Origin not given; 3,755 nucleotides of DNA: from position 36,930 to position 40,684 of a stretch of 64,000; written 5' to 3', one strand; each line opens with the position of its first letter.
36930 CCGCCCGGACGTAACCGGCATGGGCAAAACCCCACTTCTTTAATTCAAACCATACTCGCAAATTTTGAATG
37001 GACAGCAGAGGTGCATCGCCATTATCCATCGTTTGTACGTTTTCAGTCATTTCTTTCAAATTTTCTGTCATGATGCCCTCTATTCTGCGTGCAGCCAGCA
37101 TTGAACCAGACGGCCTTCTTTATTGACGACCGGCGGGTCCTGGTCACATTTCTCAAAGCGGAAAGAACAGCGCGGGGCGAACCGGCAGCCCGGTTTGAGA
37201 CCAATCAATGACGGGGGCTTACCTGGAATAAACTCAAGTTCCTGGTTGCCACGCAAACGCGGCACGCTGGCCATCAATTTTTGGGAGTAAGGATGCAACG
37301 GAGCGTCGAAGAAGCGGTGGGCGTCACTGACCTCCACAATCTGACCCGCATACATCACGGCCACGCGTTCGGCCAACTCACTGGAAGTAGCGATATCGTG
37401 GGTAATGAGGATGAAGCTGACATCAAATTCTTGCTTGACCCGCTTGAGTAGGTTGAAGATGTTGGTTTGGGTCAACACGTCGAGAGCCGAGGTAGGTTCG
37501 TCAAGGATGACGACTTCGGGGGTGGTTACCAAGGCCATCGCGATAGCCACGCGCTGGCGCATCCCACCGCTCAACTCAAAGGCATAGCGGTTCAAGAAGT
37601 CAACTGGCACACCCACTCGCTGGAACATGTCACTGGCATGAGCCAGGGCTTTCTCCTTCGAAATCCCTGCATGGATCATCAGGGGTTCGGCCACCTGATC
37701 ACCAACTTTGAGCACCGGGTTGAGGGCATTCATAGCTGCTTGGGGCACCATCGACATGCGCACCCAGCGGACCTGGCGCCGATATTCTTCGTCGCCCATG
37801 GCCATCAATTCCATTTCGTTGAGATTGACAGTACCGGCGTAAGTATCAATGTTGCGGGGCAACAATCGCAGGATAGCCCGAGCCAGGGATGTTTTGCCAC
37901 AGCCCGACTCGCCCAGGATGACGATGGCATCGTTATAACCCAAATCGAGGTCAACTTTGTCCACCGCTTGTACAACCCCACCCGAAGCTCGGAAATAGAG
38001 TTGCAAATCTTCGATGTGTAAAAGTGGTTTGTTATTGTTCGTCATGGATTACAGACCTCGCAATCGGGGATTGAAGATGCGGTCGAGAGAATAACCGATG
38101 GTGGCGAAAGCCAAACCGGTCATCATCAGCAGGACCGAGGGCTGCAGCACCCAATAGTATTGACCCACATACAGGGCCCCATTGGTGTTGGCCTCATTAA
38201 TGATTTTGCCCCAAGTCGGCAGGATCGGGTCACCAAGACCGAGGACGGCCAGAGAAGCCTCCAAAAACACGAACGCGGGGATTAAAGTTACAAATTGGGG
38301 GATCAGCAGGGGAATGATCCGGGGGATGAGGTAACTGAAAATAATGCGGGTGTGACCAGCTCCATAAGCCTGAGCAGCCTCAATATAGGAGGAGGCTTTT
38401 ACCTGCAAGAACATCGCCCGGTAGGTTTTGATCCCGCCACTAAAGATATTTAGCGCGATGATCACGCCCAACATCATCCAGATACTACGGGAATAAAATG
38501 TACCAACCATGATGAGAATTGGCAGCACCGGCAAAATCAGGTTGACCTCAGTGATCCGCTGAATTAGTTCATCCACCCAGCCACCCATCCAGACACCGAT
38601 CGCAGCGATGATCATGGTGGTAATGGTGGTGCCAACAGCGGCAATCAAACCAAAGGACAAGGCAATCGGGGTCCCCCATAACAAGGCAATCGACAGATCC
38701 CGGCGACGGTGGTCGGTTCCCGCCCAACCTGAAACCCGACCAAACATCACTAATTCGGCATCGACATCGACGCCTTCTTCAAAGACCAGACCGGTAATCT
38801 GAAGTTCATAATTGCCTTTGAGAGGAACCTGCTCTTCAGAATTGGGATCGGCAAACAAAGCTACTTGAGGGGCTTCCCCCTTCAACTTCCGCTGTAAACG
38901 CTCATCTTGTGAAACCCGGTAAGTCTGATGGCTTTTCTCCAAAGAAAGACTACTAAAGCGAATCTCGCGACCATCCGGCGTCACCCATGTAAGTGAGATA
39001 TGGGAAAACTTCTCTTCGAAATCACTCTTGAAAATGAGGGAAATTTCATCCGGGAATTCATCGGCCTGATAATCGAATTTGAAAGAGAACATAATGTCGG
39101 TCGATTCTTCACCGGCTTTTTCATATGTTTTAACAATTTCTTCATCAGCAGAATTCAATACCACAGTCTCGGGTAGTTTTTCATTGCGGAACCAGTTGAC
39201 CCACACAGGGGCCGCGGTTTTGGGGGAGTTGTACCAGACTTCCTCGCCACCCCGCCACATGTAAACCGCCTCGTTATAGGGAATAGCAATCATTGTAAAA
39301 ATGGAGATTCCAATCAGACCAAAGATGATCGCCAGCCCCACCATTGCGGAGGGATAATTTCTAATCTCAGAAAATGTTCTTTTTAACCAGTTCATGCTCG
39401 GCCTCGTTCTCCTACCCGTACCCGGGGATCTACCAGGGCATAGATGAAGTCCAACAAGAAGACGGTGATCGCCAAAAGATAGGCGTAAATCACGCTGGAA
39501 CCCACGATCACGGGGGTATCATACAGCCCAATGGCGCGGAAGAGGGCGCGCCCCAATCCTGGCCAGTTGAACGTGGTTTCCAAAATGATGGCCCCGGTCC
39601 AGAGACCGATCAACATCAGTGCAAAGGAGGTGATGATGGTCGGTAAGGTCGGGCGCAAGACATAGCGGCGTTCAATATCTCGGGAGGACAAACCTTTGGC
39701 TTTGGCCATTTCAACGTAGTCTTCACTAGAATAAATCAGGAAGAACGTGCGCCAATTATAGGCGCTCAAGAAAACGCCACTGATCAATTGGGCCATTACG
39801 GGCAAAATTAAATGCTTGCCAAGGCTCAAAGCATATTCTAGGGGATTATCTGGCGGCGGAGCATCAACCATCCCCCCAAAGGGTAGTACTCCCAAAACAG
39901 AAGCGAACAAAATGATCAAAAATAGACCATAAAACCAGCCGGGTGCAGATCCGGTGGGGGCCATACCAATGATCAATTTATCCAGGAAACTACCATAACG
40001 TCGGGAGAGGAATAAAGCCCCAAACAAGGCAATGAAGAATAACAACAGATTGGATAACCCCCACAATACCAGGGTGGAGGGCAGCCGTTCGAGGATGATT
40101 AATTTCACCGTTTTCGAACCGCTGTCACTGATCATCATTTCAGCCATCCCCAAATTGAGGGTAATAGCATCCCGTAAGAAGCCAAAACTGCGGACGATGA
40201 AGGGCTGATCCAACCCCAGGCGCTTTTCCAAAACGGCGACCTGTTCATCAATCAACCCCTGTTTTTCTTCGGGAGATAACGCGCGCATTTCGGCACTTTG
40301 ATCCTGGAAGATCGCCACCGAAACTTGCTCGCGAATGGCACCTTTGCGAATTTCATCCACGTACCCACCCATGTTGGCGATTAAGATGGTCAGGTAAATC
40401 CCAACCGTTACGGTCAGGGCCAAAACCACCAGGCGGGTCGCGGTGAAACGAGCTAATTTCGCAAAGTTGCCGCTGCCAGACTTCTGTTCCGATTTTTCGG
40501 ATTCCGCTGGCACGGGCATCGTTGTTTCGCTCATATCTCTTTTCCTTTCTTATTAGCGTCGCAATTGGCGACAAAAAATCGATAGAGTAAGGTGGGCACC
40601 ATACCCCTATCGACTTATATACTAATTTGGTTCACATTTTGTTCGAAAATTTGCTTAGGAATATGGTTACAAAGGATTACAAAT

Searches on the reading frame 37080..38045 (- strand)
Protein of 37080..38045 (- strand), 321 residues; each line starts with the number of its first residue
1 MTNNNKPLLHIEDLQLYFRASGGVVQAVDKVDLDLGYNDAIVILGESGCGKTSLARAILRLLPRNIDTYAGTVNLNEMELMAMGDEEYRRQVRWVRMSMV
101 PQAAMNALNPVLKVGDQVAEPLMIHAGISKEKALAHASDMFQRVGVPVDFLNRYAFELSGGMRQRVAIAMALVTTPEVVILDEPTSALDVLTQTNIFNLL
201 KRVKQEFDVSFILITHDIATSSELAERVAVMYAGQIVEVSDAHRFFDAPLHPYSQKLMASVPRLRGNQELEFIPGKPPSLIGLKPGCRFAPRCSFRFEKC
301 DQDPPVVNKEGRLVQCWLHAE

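Call 3: search_protein_families(library=pfam, proteins=[window:37080-38045:-], max_evalue=0.01)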
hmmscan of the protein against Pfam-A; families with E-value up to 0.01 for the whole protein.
window:37080-38045:- (321 aa): 14 families
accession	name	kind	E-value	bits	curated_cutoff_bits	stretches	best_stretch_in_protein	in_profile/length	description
PF00005.33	ABC_tran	-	3.4e-25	89.7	25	1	29-186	2-137/137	ABC transporter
PF08352.17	oligo_HPY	-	2.5e-19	69.9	27.1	1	237-300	1-65/65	Oligopeptide/dipeptide transporter, C-terminal region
PF13304.12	AAA_21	-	1.5e-09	38.8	27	1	152-218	232-300/304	AAA domain, putative AbiEii toxin, Type IV TA system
PF02463.25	SMC_N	-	1.4e-06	28.3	40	1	40-232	26-213/220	RecF/RecN/SMC N terminal domain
PF13401.12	AAA_22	-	9.5e-06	26.4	27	1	40-214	7-121/130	AAA domain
PF07728.20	AAA_5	-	9.5e-06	26.1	22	1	41-85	2-47/139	AAA domain (dynein-related subfamily)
PF00004.35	AAA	-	0.00045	21.1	21.2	0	42-81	2-35/131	ATPase family associated with various cellular activities (AAA)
PF13191.12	AAA_16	-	0.00085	20.3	32.6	1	39-65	25-51/167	AAA ATPase domain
PF13671.12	AAA_33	-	0.0027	18.4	27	1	41-149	2-100/143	AAA domain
PF00158.32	Sigma54_activat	-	0.0033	17.5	20.2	1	26-68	10-52/168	Sigma-54 interaction domain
PF05621.17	TniB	-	0.0034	17.3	22.4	0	175-215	119-161/189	Bacterial TniB protein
PF20720.3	nSTAND3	-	0.0035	17.5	27.2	1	37-63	16-42/155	Novel STAND NTPase 3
PF05729.18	NACHT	-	0.0053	17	26.7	0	40-62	2-24/167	NACHT domain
PF01078.27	Mg_chelatase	-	0.01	15.7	20.3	0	40-66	24-50/207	Magnesium chelatase, subunit ChlI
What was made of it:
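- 37080..38045 (-): OppD-type ABC ATPase (321 aa). Pfam ABC_tran + oligo_HPY (call 3)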

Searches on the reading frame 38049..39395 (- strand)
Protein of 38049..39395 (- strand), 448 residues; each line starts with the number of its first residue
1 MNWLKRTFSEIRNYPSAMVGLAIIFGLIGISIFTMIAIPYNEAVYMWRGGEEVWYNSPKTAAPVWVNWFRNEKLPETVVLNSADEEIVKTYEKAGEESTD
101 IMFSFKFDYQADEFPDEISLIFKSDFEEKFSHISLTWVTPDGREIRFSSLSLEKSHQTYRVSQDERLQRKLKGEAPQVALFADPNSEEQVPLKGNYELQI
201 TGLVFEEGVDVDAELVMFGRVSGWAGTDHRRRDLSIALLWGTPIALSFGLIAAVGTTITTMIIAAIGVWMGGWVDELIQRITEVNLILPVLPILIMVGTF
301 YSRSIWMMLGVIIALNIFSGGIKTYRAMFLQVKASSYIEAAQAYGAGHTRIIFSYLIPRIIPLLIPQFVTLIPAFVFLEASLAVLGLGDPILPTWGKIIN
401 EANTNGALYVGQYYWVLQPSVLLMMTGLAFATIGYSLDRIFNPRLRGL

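Call 3: search_protein_families(library=pfam, proteins=[window:38049-39395:-], max_evalue=0.01)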
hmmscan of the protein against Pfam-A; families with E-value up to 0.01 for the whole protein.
window:38049-39395:- (448 aa): 2 families
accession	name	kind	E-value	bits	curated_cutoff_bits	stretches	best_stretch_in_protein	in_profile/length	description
PF00528.27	BPD_transp_1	-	5.5e-17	62.5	26.4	1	262-446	6-183/184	Binding-protein-dependent transport system inner membrane component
PF12911.12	OppC_N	-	0.0096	16.2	23.9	0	5-41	4-40/53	N-terminal TM domain of oligopeptide transport permease C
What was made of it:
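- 38049..39395 (-): OppC-type permease (448 aa) with a ~200-aa extracytoplasmic insert between TM1 and TM2. Pfam BPD_transp_1 (call 3).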

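Call 70: search_protein_families(library=ncbifam, proteins=[window:38049-39395:-], max_evalue=0.00001)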
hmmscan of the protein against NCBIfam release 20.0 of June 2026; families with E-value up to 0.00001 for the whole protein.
window:38049-39395:- (448 aa): 14 families
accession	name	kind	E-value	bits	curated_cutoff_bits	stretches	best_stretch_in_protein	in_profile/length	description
NF045476.1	Opp4C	equivalog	2.5e-36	125.4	350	1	224-444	58-278/278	oligopeptide ABC transporter permease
NF045475.1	Opp3C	equivalog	4.7e-26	91.7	450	1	221-446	106-328/328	oligopeptide ABC transporter permease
NF045474.1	Opp2C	equivalog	4.4e-24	85.4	300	1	223-438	20-232/236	nickel transporter permease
NF011662.0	PRK15082.1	equivalog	3.3e-23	82.5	484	1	221-446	79-301/303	glutathione ABC transporter permease GsiD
TIGR02790.1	nickel_nikC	equivalog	7.6e-21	74.8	358.45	1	223-440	42-256/258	nickel ABC transporter permease subunit NikC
NF011935.0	PRK15406.1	equivalog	9e-20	71.6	433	1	224-444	83-300/302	oligopeptide ABC transporter permease OppC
NF007738.0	PRK10417.1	equivalog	1.9e-19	70.3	335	1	219-445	48-271/277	nickel ABC transporter permease subunit NikC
NF045473.1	Opp1C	equivalog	4.2e-19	69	350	1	223-445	48-267/267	nickel/cobalt ABC transporter permease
NF007376.0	PRK09881.1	equivalog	2.3e-17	62.9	434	1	221-447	72-295/298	D,D-dipeptide ABC transporter permease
NF008160.0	PRK10913.1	equivalog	1.3e-16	60.9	483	1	225-446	81-299/300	dipeptide ABC transporter permease DppC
NF011596.0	PRK15021.1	subfamily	6.1e-16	58.4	439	1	223-409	121-308/341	microcin C ABC transporter permease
NF043080.1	MMSYN1_0166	equivalog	1.6e-14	53.6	370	1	223-443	83-303/307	oligopeptide ABC transporter permease OppC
NF011691.0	PRK15111.1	equivalog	3.7e-10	39.8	379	1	217-440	70-290/296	putrescine export ABC transporter permease SapC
NF047573.1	opine_perm_CntC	exception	3e-09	36.6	440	1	222-445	51-271/271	staphylopine uptake ABC transporter permease subunit CntC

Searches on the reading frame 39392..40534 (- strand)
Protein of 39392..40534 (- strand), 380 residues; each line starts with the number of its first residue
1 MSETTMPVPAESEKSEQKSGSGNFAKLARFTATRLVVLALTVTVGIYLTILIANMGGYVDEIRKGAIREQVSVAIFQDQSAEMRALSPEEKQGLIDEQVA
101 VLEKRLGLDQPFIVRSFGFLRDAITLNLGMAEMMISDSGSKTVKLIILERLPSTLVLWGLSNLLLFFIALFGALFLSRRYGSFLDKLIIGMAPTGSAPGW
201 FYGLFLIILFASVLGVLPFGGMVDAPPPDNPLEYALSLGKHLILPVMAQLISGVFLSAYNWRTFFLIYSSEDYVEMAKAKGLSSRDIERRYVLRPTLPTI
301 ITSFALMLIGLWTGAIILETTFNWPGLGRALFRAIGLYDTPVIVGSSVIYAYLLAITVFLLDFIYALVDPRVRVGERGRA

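Call 3: search_protein_families(library=pfam, proteins=[window:39392-40534:-], max_evalue=0.01)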
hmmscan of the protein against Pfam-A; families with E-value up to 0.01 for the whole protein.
window:39392-40534:- (380 aa): 1 family
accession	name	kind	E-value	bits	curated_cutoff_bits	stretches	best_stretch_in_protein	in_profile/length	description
PF00528.27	BPD_transp_1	-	1.7e-25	90.3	26.4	1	172-373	4-183/184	Binding-protein-dependent transport system inner membrane component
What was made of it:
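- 39392..40534 (-): OppB-type permease (380 aa). Pfam BPD_transp_1, E 2e-25 (call 3).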

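Call 70: search_protein_families(library=ncbifam, proteins=[window:39392-40534:-], max_evalue=0.00001)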
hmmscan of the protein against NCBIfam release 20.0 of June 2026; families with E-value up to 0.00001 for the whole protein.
window:39392-40534:- (380 aa): 12 families
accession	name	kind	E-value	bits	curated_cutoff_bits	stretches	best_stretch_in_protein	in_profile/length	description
NF045470.1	Opp2B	equivalog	1.1e-38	133.2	350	1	95-373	40-300/300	nickel ABC transporter permease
NF045472.1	Opp4B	equivalog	2.3e-37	129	450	1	96-373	46-319/319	oligopeptide ABC transporter permease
NF045469.1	Opp1B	equivalog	2e-33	116.2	380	1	93-373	46-307/307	nickel/cobalt ABC transporter permease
TIGR02789.1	nickel_nikB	equivalog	1.1e-32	113.7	447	1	96-374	48-308/314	nickel ABC transporter permease subunit NikB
NF045471.1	Opp3B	equivalog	6.9e-30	104.5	480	1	90-375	37-305/308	oligopeptide ABC transporter permease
NF007677.0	PRK10352.1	equivalog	2.5e-29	102.4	433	1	96-378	48-312/314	nickel ABC transporter permease subunit NikB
NF011712.0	PRK15133.1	subfamily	2.5e-23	82.6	445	1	65-375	52-362/364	microcin C ABC transporter permease YejB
NF008161.0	PRK10914.1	equivalog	6e-23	81.5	590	1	240-374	203-337/339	dipeptide ABC transporter permease DppB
NF011661.0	PRK15081.1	equivalog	6.8e-23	81.6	463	1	96-373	45-304/306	glutathione ABC transporter permease GsiC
NF007008.0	PRK09471.1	equivalog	6.5e-18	65.2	388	1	92-373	39-305/306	oligopeptide ABC transporter permease OppB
NF011690.0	PRK15110.1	equivalog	1.6e-15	57.4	432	1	235-370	176-311/321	putrescine export ABC transporter permease SapB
NF043081.1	MMSYN1_0165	equivalog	6.3e-12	45.2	350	1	244-374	255-386/388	oligopeptide ABC transporter permease OppB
